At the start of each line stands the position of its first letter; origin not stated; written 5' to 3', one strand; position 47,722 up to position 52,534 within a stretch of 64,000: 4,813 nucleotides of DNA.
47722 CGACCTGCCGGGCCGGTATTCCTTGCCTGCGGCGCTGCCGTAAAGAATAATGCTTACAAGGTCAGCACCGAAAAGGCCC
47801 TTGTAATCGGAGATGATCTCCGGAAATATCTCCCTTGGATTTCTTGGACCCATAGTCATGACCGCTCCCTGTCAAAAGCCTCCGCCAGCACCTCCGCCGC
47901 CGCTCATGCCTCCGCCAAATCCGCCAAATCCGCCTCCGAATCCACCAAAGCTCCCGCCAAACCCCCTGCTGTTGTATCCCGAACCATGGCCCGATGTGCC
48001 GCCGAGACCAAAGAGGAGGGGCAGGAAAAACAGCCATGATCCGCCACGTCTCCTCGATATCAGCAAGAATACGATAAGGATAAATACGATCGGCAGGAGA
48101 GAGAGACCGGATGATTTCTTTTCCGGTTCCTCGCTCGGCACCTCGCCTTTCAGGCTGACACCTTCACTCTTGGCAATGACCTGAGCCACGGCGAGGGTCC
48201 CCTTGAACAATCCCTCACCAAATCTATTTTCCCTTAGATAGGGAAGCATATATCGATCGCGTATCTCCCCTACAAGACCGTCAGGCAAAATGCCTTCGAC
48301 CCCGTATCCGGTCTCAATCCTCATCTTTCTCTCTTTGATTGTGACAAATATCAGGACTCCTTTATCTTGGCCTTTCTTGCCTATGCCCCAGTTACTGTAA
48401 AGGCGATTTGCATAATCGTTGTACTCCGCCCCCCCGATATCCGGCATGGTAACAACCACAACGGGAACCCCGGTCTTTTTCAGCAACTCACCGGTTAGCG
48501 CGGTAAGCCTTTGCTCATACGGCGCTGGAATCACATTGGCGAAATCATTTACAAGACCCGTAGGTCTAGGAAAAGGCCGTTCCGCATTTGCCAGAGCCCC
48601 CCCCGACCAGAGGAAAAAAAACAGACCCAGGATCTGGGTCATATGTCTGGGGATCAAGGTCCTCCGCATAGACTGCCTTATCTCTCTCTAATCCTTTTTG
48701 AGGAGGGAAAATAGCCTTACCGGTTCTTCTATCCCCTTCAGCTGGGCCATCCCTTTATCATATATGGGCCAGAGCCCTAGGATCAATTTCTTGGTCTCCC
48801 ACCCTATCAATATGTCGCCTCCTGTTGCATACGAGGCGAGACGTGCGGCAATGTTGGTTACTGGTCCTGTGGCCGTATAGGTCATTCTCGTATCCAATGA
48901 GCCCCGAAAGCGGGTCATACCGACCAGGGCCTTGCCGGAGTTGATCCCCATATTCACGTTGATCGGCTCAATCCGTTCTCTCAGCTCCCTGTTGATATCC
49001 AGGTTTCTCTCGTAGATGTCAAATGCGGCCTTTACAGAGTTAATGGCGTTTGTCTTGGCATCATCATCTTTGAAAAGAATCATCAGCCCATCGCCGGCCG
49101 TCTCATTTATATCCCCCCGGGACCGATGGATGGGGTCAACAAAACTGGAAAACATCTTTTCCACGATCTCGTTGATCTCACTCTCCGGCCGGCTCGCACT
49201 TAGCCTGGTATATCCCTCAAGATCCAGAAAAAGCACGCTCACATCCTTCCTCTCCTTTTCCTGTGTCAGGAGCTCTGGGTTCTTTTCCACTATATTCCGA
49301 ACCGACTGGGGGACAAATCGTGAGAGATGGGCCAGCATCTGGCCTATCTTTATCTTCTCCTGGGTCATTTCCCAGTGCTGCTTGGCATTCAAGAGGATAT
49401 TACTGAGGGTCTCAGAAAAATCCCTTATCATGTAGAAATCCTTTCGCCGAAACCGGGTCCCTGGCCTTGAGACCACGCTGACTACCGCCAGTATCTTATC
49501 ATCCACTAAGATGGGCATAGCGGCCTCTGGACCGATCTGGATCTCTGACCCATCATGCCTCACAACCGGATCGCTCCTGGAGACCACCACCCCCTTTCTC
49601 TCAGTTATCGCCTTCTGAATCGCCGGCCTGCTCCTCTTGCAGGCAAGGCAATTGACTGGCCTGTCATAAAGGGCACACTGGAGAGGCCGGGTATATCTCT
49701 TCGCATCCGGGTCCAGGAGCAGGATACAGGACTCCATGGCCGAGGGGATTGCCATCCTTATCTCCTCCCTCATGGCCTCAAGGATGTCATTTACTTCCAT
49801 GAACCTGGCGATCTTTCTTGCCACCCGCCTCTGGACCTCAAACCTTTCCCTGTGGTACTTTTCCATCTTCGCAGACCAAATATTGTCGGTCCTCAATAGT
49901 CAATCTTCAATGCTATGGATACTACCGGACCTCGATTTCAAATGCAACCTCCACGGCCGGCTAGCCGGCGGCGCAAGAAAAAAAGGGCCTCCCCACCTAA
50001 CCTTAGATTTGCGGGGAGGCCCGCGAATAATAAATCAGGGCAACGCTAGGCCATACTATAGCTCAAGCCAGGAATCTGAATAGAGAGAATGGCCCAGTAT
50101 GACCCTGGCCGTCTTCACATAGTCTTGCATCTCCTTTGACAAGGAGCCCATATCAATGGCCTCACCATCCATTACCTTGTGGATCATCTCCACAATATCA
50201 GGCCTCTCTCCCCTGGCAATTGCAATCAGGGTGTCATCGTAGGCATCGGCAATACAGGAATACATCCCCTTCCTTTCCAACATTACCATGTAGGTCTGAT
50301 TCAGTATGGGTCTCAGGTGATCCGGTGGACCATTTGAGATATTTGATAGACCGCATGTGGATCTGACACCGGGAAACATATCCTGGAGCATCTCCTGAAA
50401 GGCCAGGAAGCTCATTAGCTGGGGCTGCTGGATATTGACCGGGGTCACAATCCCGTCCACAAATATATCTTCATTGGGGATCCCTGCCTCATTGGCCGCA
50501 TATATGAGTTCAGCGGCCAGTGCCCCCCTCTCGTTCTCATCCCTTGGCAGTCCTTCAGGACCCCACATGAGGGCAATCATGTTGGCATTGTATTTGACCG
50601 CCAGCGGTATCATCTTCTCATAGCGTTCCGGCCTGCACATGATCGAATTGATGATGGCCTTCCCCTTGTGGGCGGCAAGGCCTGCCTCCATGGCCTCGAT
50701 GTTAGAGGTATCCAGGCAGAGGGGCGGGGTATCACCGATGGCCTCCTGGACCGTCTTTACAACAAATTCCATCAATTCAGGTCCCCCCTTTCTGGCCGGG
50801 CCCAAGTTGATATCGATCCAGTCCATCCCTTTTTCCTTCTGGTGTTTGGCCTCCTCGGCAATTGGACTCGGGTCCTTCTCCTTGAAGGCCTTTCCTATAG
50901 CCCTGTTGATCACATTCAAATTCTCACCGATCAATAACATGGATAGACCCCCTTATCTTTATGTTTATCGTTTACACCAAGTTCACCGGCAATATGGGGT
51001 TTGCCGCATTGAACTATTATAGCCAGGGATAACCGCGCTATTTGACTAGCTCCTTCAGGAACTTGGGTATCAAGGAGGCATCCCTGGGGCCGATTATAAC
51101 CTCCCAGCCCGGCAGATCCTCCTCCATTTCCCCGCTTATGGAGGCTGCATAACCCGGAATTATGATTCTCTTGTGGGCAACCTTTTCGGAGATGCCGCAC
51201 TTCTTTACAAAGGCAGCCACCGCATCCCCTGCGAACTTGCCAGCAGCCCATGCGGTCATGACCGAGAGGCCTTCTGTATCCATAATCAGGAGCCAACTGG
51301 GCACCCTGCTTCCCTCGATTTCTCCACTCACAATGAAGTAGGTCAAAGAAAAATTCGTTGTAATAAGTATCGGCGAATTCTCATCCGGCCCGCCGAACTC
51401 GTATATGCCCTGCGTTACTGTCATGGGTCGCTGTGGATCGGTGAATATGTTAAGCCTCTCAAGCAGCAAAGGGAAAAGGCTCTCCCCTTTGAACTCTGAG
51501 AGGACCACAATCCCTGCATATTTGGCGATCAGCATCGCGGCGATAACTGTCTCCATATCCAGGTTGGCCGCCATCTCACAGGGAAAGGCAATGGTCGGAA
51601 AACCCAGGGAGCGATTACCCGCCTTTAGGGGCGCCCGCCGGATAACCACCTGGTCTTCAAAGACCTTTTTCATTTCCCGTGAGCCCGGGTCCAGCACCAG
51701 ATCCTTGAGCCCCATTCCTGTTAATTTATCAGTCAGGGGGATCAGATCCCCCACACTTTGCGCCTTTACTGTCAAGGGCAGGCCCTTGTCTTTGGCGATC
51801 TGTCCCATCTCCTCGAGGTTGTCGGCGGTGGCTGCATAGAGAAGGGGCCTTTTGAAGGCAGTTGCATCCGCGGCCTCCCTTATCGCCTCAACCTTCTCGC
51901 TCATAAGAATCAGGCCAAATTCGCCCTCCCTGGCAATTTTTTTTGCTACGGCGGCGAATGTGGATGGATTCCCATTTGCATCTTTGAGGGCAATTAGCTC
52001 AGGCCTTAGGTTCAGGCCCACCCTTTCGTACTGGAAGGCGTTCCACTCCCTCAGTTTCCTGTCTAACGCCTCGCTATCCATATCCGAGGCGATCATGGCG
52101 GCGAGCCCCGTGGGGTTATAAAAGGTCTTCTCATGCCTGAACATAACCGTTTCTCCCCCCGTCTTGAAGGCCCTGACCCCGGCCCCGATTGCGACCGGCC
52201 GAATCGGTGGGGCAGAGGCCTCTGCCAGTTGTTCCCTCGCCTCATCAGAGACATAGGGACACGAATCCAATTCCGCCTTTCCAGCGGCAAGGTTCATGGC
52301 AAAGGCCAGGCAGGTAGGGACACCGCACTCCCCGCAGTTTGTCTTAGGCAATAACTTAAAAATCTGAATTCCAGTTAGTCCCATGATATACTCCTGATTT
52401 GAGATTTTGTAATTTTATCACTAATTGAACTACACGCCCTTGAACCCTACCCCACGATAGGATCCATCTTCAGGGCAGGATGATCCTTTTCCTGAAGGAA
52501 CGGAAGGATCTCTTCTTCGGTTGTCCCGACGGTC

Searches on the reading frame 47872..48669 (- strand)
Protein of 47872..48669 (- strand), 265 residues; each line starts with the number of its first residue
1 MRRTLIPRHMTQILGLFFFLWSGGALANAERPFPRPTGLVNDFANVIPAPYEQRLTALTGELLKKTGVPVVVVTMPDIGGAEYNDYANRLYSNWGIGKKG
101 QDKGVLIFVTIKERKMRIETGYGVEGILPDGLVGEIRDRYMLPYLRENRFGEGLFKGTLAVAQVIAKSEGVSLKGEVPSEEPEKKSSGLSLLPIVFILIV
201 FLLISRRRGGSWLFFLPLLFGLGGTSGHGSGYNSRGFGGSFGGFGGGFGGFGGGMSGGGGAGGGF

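Call 47: search_protein_families(library=pfam, max_evalue=0.0001, proteins=[window:47872-48669:-])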
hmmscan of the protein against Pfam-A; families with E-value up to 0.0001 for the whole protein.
window:47872-48669:- (265 aa): 1 family
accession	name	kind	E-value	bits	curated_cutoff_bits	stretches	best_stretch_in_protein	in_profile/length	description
PF04536.20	TPM_phosphatase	-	3.9e-36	124.3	22.1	1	40-163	1-124/125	TPM domain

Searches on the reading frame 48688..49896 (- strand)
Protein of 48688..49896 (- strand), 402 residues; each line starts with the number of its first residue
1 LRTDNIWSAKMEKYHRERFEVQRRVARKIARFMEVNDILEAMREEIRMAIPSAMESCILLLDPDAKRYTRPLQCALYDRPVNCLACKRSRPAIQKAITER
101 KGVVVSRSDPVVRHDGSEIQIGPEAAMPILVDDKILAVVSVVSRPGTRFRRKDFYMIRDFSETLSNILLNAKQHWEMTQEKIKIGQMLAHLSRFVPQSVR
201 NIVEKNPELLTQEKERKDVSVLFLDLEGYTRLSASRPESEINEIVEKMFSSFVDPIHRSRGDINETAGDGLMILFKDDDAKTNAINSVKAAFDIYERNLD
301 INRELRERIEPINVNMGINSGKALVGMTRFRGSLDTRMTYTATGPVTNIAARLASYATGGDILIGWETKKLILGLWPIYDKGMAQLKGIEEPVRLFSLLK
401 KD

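Call 47: search_protein_families(library=pfam, max_evalue=0.0001, proteins=[window:48688-49896:-])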
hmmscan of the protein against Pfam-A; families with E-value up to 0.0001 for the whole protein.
window:48688-49896:- (402 aa): 3 families
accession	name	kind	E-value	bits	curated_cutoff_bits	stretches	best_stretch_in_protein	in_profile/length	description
PF00211.25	Guanylate_cyc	-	3.1e-13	50.2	21.9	1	213-388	3-172/183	Adenylate and Guanylate cyclase catalytic domain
PF13185.12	GAF_2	-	2.8e-07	31.2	28.6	1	34-168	3-135/136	GAF domain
PF01590.32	GAF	-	1.7e-05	25.8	22.4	1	38-166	5-131/133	GAF domain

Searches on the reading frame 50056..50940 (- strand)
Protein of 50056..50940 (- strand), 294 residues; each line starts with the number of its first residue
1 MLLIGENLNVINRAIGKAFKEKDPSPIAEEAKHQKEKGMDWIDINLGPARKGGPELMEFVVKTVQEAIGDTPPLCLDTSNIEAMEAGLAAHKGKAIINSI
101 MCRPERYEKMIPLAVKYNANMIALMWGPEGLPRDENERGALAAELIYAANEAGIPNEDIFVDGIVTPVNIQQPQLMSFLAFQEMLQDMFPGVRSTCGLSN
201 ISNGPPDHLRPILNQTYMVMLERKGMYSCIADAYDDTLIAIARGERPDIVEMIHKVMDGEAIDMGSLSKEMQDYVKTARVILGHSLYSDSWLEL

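Call 47: search_protein_families(library=pfam, max_evalue=0.0001, proteins=[window:50056-50940:-])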
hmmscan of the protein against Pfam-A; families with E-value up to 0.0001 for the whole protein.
window:50056-50940:- (294 aa): 1 family
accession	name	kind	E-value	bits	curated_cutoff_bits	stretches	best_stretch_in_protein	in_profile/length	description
PF00809.28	Pterin_bind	-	1.1e-14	55.1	25.5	1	15-202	11-208/244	Pterin binding enzyme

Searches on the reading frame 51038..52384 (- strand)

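Call 47: search_protein_families(library=pfam, max_evalue=0.0001, proteins=[window:51038-52384:-])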
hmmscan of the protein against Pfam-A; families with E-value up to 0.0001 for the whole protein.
window:51038-52384:- (448 aa): 2 families
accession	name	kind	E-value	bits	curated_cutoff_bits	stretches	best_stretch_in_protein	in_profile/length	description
PF03599.22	CdhD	-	1.8e-92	310.5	24.8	1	64-442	2-386/387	CO dehydrogenase/acetyl-CoA synthase delta subunit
PF04060.18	FeS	-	2e-14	53.5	23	1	12-44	1-33/33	Putative Fe-S cluster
